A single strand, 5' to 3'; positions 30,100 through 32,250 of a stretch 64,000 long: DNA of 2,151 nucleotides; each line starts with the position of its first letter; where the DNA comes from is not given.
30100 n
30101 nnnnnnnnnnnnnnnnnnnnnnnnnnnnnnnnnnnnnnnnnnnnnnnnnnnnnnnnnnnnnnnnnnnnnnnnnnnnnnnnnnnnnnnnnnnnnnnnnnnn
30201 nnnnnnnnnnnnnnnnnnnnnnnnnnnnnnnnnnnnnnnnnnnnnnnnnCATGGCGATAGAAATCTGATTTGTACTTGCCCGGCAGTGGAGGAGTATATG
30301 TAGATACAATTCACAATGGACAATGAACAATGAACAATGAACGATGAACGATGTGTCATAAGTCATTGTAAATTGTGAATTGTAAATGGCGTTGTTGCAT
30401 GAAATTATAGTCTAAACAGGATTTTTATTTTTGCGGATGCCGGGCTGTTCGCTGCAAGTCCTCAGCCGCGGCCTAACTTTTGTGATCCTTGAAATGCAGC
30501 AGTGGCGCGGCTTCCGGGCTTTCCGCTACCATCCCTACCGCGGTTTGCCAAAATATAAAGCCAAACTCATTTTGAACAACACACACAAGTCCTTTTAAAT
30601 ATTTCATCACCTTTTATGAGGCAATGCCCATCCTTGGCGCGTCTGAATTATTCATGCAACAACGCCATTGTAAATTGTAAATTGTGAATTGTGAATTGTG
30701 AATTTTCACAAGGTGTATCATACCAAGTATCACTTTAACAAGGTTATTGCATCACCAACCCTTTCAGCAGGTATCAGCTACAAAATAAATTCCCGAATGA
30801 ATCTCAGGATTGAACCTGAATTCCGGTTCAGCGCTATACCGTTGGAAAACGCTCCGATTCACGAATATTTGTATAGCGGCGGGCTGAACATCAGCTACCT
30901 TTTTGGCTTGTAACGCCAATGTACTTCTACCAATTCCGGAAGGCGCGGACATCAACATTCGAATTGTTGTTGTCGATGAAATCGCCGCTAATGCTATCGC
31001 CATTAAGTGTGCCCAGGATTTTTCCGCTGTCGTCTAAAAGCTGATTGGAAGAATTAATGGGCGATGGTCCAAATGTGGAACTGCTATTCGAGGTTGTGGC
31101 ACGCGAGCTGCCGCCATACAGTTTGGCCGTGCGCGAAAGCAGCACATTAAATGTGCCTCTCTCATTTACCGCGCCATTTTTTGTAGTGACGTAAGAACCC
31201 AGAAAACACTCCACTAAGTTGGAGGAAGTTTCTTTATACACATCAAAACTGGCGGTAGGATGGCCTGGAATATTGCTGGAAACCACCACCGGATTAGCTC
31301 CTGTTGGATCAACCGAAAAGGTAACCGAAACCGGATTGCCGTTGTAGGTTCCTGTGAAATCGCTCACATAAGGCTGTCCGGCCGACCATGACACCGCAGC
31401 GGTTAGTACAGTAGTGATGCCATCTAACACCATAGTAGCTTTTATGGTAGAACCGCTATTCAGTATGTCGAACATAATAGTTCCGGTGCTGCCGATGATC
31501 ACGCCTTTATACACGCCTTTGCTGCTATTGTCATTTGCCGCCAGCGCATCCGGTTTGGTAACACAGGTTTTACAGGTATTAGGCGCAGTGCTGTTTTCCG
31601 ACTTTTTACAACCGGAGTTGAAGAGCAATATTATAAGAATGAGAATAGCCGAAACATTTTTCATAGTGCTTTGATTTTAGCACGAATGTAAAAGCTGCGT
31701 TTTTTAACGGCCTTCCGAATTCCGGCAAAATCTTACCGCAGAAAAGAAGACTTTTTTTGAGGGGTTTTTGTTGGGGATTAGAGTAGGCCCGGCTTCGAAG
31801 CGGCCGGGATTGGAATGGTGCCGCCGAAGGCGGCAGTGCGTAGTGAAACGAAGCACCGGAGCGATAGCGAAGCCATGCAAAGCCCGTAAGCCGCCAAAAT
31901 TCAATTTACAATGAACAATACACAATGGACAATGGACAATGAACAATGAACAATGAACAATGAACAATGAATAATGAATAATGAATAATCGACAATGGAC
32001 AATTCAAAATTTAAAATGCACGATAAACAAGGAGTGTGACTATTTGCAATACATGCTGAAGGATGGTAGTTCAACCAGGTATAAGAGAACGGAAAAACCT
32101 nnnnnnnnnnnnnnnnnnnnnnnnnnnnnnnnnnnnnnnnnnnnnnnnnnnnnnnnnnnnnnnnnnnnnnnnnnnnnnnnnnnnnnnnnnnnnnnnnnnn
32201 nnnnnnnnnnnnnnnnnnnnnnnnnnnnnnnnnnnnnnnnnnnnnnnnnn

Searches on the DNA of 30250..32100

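Call 36: search_rna_families(source=window, start=30250, end=32100, threshold=evalue, max_evalue=1, show_alignments=2)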
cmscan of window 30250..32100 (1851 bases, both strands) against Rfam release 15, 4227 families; matches with E-value up to 1: 1.
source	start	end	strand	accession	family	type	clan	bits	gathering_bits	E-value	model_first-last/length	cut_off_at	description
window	30434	30553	-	RF01705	Flavo-1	Gene; sRNA;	-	26.9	42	0.0054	1-76/76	no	Flavo-1 RNA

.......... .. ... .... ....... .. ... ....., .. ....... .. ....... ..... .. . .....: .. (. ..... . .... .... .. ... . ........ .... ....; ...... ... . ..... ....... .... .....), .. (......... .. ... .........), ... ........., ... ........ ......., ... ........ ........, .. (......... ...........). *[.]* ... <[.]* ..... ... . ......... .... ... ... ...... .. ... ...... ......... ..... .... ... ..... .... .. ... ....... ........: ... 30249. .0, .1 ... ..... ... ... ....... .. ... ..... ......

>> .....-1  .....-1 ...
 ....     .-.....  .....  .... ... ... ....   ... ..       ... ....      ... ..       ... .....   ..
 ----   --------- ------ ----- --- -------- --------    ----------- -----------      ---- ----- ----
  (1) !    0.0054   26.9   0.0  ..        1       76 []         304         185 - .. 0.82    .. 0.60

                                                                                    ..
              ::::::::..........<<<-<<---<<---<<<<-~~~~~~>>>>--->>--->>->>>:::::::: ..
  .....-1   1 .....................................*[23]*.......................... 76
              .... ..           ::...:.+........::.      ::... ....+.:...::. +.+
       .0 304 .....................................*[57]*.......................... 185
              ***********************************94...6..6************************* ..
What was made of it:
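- On Flavo-1 RNA (RF01705), for the neighbouring element only: 30434-30553 scores 26.9 bits, below threshold (call 36).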
